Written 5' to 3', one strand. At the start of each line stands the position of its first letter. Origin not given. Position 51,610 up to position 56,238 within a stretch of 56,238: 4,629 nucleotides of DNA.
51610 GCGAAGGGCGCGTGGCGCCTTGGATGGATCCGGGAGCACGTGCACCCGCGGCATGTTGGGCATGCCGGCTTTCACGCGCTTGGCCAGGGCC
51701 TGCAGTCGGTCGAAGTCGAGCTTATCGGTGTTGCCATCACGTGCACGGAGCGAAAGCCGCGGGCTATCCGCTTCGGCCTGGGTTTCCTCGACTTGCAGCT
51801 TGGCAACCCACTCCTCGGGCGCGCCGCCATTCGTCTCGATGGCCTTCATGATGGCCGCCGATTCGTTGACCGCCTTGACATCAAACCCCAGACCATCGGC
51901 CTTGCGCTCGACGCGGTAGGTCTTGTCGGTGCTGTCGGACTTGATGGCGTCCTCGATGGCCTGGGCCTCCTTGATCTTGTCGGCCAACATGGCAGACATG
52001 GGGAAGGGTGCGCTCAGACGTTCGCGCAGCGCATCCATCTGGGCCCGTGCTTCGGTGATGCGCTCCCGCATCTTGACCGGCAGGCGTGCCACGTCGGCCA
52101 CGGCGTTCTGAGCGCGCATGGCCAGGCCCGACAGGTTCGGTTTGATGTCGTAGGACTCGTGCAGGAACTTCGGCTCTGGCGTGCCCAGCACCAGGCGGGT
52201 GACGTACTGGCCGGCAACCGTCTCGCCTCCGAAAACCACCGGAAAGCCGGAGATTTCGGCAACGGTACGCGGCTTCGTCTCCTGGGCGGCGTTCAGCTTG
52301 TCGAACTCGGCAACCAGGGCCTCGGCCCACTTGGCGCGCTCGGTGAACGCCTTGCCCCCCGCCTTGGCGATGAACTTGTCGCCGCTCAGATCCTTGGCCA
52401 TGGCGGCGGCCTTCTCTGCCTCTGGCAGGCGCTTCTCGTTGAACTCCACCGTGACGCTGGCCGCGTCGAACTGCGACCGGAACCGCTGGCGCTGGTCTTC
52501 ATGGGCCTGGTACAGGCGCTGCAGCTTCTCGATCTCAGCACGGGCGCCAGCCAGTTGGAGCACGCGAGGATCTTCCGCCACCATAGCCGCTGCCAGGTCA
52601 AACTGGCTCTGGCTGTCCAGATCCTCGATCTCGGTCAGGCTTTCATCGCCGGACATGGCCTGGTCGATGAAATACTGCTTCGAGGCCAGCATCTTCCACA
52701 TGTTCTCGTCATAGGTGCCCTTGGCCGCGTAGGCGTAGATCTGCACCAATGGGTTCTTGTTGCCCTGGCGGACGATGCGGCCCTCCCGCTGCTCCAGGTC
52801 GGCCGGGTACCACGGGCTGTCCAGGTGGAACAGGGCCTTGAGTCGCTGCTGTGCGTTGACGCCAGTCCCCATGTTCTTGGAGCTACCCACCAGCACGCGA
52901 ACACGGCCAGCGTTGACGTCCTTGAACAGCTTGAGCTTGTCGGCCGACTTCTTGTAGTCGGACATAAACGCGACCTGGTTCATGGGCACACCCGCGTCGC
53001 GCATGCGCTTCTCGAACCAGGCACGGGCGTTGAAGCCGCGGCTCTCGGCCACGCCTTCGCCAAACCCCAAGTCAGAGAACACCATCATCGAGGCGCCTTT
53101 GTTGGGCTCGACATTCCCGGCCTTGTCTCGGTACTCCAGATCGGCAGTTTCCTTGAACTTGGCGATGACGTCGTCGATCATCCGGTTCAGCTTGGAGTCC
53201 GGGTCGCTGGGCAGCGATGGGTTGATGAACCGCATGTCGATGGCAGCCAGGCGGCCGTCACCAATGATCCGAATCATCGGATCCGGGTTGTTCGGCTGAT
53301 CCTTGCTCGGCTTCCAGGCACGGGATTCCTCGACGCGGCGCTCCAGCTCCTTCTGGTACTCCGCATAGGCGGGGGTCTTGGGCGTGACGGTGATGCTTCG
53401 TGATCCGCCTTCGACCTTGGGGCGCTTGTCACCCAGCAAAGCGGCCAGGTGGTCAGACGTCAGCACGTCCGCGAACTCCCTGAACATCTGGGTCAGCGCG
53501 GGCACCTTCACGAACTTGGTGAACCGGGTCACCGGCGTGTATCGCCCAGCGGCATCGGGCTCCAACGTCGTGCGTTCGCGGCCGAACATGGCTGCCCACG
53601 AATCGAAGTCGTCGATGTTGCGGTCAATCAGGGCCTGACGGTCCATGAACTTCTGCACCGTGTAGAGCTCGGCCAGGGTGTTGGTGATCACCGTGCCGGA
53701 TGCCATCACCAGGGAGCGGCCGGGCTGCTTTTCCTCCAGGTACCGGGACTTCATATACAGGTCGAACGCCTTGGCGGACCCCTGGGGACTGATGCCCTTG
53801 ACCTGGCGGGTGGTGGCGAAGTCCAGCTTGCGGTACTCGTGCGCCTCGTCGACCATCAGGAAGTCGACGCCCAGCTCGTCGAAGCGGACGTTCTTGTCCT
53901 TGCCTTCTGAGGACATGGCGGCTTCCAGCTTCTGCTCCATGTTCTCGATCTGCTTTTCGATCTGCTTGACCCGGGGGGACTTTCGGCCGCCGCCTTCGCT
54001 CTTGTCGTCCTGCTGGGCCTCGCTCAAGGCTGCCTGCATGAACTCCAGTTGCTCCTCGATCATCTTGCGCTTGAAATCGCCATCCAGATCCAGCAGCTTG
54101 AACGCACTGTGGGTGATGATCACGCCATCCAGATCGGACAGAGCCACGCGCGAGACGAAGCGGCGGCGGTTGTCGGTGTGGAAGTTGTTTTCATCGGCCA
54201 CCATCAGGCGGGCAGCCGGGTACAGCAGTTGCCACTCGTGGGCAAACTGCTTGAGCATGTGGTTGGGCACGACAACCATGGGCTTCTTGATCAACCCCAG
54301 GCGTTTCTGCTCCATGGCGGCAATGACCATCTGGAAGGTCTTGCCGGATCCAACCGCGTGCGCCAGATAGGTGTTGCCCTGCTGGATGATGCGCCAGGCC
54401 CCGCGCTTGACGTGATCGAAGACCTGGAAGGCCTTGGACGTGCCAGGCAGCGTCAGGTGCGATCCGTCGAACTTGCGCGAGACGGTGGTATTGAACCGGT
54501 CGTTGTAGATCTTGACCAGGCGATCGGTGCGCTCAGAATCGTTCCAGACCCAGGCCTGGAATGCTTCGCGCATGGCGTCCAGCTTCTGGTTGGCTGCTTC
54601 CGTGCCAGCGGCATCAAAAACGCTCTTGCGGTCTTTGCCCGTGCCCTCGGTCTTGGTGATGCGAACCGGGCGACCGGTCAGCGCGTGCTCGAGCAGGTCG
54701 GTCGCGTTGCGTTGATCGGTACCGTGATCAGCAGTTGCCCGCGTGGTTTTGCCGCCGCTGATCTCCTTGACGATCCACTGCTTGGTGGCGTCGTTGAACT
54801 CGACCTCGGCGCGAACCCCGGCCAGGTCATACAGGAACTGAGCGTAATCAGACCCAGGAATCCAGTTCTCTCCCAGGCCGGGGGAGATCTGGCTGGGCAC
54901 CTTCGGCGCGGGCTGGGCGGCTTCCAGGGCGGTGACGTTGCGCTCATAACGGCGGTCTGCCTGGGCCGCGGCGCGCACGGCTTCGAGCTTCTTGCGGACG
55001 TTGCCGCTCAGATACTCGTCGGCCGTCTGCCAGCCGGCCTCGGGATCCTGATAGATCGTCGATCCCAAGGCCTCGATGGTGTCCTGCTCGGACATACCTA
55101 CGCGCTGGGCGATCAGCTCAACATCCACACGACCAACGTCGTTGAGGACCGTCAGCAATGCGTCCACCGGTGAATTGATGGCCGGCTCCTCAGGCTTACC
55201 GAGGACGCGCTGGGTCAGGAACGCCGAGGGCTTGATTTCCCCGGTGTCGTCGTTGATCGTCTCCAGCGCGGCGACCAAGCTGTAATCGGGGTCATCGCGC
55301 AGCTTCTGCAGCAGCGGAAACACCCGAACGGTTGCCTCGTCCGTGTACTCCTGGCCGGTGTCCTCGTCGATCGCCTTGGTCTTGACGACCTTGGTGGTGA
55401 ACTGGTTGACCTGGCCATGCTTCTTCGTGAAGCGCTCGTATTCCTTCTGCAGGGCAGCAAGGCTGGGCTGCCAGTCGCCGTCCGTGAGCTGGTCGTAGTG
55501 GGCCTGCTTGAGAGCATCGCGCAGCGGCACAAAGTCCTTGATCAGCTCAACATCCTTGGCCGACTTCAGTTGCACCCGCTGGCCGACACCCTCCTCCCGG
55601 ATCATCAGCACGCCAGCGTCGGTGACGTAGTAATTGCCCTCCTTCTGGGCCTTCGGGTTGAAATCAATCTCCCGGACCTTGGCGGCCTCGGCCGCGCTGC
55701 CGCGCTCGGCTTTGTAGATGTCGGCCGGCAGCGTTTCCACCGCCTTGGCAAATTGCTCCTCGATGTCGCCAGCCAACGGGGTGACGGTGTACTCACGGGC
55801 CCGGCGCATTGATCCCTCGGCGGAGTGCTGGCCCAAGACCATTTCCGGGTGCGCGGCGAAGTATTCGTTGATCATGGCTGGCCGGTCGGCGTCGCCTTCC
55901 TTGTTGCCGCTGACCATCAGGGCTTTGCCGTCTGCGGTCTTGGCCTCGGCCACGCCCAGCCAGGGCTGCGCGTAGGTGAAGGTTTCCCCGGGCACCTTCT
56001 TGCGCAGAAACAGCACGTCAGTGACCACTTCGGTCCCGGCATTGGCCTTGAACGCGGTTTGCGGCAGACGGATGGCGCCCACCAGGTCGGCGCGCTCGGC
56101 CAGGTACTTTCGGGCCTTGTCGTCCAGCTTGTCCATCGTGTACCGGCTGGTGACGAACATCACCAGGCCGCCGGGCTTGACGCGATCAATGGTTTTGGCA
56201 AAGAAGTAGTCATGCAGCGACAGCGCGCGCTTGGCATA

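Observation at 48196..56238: Wrap-around 4,607-codon ORF: a polyvalent, probably virion-delivered protein taking about a quarter of the genome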

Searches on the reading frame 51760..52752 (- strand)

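Call 27: search_protein_families(library=pfam, max_evalue=5, proteins=[window:51760-52752:-])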
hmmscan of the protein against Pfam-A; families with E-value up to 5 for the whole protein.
seq(331 aa): 2 families
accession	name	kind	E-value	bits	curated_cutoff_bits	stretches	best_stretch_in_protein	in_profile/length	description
PF12795.12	MscS_porin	-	0.17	11.9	34.4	1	221-270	111-160/238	Mechanosensitive ion channel porin domain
PF23886.1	DUF7239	-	0.79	10.4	24.6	1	219-248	7-36/112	Family of unknown function (DUF7239)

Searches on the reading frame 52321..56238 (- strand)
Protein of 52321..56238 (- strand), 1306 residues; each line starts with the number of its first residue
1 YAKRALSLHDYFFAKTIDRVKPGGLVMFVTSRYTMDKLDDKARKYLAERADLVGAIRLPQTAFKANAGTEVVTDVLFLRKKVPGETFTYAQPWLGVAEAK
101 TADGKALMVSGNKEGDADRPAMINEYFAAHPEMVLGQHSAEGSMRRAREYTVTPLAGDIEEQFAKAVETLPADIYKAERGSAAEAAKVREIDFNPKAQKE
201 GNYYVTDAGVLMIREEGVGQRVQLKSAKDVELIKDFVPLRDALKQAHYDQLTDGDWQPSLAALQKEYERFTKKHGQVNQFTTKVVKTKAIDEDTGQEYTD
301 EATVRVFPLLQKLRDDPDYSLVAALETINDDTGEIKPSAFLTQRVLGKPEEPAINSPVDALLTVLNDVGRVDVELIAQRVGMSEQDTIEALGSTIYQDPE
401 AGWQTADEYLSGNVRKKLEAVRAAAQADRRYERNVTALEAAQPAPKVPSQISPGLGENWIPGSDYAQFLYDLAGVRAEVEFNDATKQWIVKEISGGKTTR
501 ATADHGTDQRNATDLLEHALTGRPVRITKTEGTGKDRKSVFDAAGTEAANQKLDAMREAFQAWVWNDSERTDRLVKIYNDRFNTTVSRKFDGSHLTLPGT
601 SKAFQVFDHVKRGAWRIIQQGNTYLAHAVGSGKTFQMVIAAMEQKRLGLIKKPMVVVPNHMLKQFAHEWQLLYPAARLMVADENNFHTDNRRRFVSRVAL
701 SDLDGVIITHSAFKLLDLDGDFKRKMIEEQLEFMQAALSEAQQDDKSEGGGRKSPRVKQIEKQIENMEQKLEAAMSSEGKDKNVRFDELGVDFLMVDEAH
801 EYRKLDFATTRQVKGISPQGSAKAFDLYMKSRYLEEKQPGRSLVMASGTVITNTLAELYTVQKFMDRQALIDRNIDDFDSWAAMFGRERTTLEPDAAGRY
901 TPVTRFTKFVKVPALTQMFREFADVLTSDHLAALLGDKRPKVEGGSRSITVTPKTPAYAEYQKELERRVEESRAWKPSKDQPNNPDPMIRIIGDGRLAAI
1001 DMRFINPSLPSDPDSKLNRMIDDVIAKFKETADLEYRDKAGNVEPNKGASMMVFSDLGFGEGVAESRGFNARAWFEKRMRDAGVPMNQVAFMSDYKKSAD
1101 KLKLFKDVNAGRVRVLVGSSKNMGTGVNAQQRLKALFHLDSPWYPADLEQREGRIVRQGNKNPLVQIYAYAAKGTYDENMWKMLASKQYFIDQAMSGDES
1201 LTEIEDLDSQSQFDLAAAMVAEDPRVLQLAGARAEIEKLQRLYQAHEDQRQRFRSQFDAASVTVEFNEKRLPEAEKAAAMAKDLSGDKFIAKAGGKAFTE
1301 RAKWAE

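Call 13: search_dna_similar(query=window:52321-56238:-, collection=phages, mode=protein, max_rows=30)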
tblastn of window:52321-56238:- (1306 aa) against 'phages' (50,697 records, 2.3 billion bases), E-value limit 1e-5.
Records with a match: 150; places in all: 153; records where one place covers at least 80% of the query: 78.
Best place of each record, by identity: <60% 150.
By first word of the organism name: Bacteriophage 40; Ralstonia 31; Escherichia 15; Burkholderia 10; Bacillus 6; Pseudomonas 5; Erwinia 5; Klebsiella 5; Streptococcus 3; Thermus 3; and 17 more.
By host as written in the record: - 51; Escherichia coli 7; Ralstonia pseudosolanacearum 6; Ralstonia solanacearum 5; Ralstonia pseudosolanacearum I-31 (MT043) 5; Burkholderia cenocepacia 4; Ralstonia pseudosolanacearum I-33 (MT061) 4; Ralstonia pseudosolanacearum I-15 (MT014) 4; and 44 more.
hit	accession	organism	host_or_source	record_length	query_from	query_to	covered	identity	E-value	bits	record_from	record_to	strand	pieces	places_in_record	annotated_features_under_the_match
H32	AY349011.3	Burkholderia phage Bcep22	-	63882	1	1305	100%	47.7%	0e+0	1142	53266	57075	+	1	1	DarB-like antirestriction protein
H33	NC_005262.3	Burkholderia phage Bcep22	-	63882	1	1305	100%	47.7%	0e+0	1142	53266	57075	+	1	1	DarB-like antirestriction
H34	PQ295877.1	Ralstonia phage YL2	Ralstonia pseudosolanacearum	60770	1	1305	100%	47.2%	0e+0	1164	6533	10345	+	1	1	hypothetical protein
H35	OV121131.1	Ralstonia phage UAM5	Plantain rhizosphere soil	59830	1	1305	100%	47.1%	0e+0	1163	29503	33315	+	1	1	hypothetical protein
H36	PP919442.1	Ralstonia phage NK-7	Ralstonia solanacearum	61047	1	1305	100%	47.0%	0e+0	1162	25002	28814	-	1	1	DarB-like antirestriction protein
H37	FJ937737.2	Burkholderia phage BcepIL02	Burkholderia cenocepacia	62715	1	1305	100%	47.0%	0e+0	1149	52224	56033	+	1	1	DarB-like antirestriction protein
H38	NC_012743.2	Burkholderia phage BcepIL02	Burkholderia cenocepacia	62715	1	1305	100%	47.0%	0e+0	1149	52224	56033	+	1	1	DarB-like antirestriction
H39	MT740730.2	Ralstonia phage Cimandef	Ralstonia pseudosolanacearum I-31 ...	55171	1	1305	100%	47.0%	0e+0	1166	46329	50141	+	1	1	hypothetical protein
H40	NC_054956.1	Ralstonia phage Cimandef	Ralstonia pseudosolanacearum I-31 ...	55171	1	1305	100%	47.0%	0e+0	1166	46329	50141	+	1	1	DarB-like antirestriction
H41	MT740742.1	Ralstonia phage Heva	Ralstonia pseudosolanacearum I-31 ...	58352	1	1305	100%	46.9%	0e+0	1162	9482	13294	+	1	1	hypothetical protein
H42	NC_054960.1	Ralstonia phage Heva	Ralstonia pseudosolanacearum I-31 ...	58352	1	1305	100%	46.9%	0e+0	1162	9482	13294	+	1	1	DarB-like antirestriction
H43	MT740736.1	Ralstonia phage Eline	Ralstonia pseudosolanacearum I-33 ...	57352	1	1305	100%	46.9%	0e+0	1160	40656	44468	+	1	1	hypothetical protein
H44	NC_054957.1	Ralstonia phage Eline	Ralstonia pseudosolanacearum I-33 ...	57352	1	1305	100%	46.9%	0e+0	1160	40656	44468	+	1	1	DarB-like antirestriction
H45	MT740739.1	Ralstonia phage Gerry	Ralstonia pseudosolanacearum I-33 ...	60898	1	1305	100%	46.9%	0e+0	1160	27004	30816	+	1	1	hypothetical protein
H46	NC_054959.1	Ralstonia phage Gerry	Ralstonia pseudosolanacearum I-33 ...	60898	1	1305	100%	46.9%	0e+0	1160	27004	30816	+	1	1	DarB-like antirestriction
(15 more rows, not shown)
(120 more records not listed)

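Call 14: get_annotated_region(hit=H33, flank=20000)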
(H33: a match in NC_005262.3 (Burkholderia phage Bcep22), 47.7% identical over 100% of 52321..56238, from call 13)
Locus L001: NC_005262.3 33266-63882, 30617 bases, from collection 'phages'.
description: Burkholderia cepacia phage Bcep22, complete genome.
organism: Burkholderia phage Bcep22 (NCBI taxid 2883944)
taxonomy: Viruses; Duplodnaviria; Heunggongvirae; Uroviricota; Caudoviricetes; Lessievirus; Lessievirus bcep22
host: -; source: -; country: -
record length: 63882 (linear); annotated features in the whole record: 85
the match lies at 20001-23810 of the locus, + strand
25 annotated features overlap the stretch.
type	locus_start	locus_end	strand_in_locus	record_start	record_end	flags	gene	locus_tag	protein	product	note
CDS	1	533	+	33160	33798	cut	-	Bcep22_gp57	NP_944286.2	hypothetical protein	originally annotated as gp56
CDS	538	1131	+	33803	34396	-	-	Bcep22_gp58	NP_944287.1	structural protein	originally annotated as gp57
CDS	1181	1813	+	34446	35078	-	-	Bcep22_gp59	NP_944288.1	virion structural protein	originally annotated as gp58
CDS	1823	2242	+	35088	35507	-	-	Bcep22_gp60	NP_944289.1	head protein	originally annotated as gp59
CDS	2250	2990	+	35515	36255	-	-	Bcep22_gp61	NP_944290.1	virion structural protein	originally annotated as gp60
CDS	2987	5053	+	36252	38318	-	-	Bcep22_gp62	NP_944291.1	pectin lyase activity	originally annotated as gp61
CDS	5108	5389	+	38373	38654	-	-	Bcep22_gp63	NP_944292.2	virion-associated phage protein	originally annotated as gp62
CDS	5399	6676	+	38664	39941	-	-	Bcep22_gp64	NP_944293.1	tail fiber protein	originally annotated as gp63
CDS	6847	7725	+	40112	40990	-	-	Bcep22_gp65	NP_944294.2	tail fiber protein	originally annotated as gp64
CDS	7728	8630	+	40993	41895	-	-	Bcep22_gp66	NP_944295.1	tail fiber protein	originally annotated as gp65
CDS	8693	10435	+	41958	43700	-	-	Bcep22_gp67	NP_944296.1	internal virion protein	originally annotated as gp66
CDS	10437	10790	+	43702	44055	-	-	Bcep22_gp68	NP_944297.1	virion structural protein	originally annotated as gp67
CDS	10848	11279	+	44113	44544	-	-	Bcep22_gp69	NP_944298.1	acyl-CoA N-acyltransferase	originally annotated as gp68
CDS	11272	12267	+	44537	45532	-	-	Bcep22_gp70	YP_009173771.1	virion structural protein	contains potential signal peptide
CDS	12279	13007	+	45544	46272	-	-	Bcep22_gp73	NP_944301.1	phosphoadenosine phosphosulfate reductase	originally annotated as gp71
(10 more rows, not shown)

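Call 77: find_homologous_proteins(query=L001:25485-28490:+, max_evalue=0.001)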
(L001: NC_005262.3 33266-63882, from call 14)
Query L001:25485-28490:+ (1002 aa): 101 proteins with E <= 0.001 among 8000 candidates.
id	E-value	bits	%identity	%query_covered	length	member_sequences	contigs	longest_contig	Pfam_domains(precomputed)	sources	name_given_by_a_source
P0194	0.0e+0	1646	74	92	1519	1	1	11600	PF18809.7,PF18760.8,PF18857.7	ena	-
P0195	0.0e+0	1405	62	100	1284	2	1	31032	PF18857.7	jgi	-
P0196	0.0e+0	1401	64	100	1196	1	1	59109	PF18857.7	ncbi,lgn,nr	ncbi:MAG TPA: LPD38 domain-containing protein [Noviherbaspirillum sp.]|nr:LPD38 domain-containing pr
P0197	0.0e+0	1360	65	92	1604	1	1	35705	PF18809.7,PF18760.8,PF18857.7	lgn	-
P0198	0.0e+0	1358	64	96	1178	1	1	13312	PF18857.7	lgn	-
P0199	0.0e+0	1358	67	92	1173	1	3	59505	PF18857.7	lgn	-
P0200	0.0e+0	1355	67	90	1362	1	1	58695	PF18857.7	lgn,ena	-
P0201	0.0e+0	1351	68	90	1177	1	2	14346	PF18857.7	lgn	-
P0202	0.0e+0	1350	66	92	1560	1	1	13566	PF18760.8,PF18857.7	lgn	-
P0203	0.0e+0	1350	67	90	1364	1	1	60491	PF18760.8,PF18857.7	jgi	jgi:Large polyvalent protein associated domain 38/ADP-Ribosyltransferase in polyvalent proteins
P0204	0.0e+0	1349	67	90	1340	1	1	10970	PF18760.8,PF18857.7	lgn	-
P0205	0.0e+0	1346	67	90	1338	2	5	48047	PF18857.7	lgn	-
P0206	0.0e+0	1346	66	92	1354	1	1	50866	PF18760.8,PF18857.7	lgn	-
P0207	0.0e+0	1346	67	90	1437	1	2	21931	PF18760.8,PF18857.7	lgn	-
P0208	0.0e+0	1345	65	92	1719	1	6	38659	PF18760.8,PF18857.7,PF18853.7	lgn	-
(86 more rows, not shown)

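Call 79: search_protein_families(library=pfam, max_evalue=0.001, proteins=[L001:14685-19484:+, L001:19485-24284:+, L001:24285-28490:+])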
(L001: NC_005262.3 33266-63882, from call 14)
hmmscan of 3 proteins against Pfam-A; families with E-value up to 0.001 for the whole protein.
L001:14685-19484:+ (1600 aa): 1 family
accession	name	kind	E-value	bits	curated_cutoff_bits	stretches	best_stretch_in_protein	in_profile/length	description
PF01464.25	SLT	-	9.9e-08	32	21.3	1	74-165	6-99/117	Transglycosylase SLT domain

L001:19485-24284:+ (1600 aa): 5 families
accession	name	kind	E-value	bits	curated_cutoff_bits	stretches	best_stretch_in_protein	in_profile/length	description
PF07669.17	Eco57I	-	1.1e-05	26.1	25.3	1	150-224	72-159/171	Eco57I restriction-modification methylase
PF00176.29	SNF2-rel_dom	-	1.3e-05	24.9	24.9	0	774-946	21-139/290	SNF2-related domain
PF04851.21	ResIII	-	5.1e-05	23.7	22.5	1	754-882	2-115/164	Type III restriction enzyme, res subunit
PF00271.37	Helicase_C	-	0.00013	22.7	23.5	1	1226-1296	41-110/110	Helicase conserved C-terminal domain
PF00270.35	DEAD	-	0.00018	21.7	26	0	758-910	2-146/167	DEAD/DEAH box helicase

L001:24285-28490:+ (1402 aa): 2 families
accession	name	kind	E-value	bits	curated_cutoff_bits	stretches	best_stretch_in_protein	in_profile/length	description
PF18857.6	LPD38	-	9e-37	127.4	27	1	1083-1287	2-188/189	Large polyvalent protein associated domain 38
PF18798.6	LPD3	-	5.9e-22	78.5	27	1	33-137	4-108/114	Large polyvalent protein-associated domain 3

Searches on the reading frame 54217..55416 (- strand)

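Call 9: search_protein_families(library=phrogs, max_evalue=0.001, proteins=[window:54217-55416:-])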
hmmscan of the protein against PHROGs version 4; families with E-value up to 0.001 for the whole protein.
window:54217-55416:- (400 aa): 5 families
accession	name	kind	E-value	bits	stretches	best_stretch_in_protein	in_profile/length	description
phrog_10089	-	moron, auxiliary metabolic gene and host takeover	1.4e-121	408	1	32-400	2050-2425/4647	DarB-like antirestriction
phrog_11801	-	other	3.8e-47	161.3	1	64-400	595-935/2269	DNA methyltransferase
phrog_1685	-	unknown function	1.8e-35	122.6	1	124-400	611-899/2278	-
phrog_62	-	DNA, RNA and nucleotide metabolism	4.2e-08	32.1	1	260-395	661-759/1881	DNA helicase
phrog_37568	-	unknown function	3.2e-06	25.6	1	42-179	1625-1762/1780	-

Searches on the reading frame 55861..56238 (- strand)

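Call 9: search_protein_families(library=phrogs, max_evalue=0.001, proteins=[window:55861-56238:-])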
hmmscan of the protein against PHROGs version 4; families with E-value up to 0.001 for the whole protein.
window:55861-56238:- (126 aa): 6 families
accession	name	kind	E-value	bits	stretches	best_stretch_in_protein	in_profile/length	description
phrog_10089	-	moron, auxiliary metabolic gene and host takeover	8.2e-46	156.5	1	2-107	1772-1877/4647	DarB-like antirestriction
phrog_11801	-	other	1.9e-24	86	1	3-82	256-333/2269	DNA methyltransferase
phrog_1685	-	unknown function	1.7e-22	79.6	1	6-81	205-280/2278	-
phrog_37568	-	unknown function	7.4e-18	64.2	1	6-87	1266-1346/1780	-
phrog_9133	-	unknown function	1.8e-12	47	1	7-85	831-909/1259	-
phrog_29705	-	unknown function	2.9e-08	33.3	1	8-81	202-275/780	-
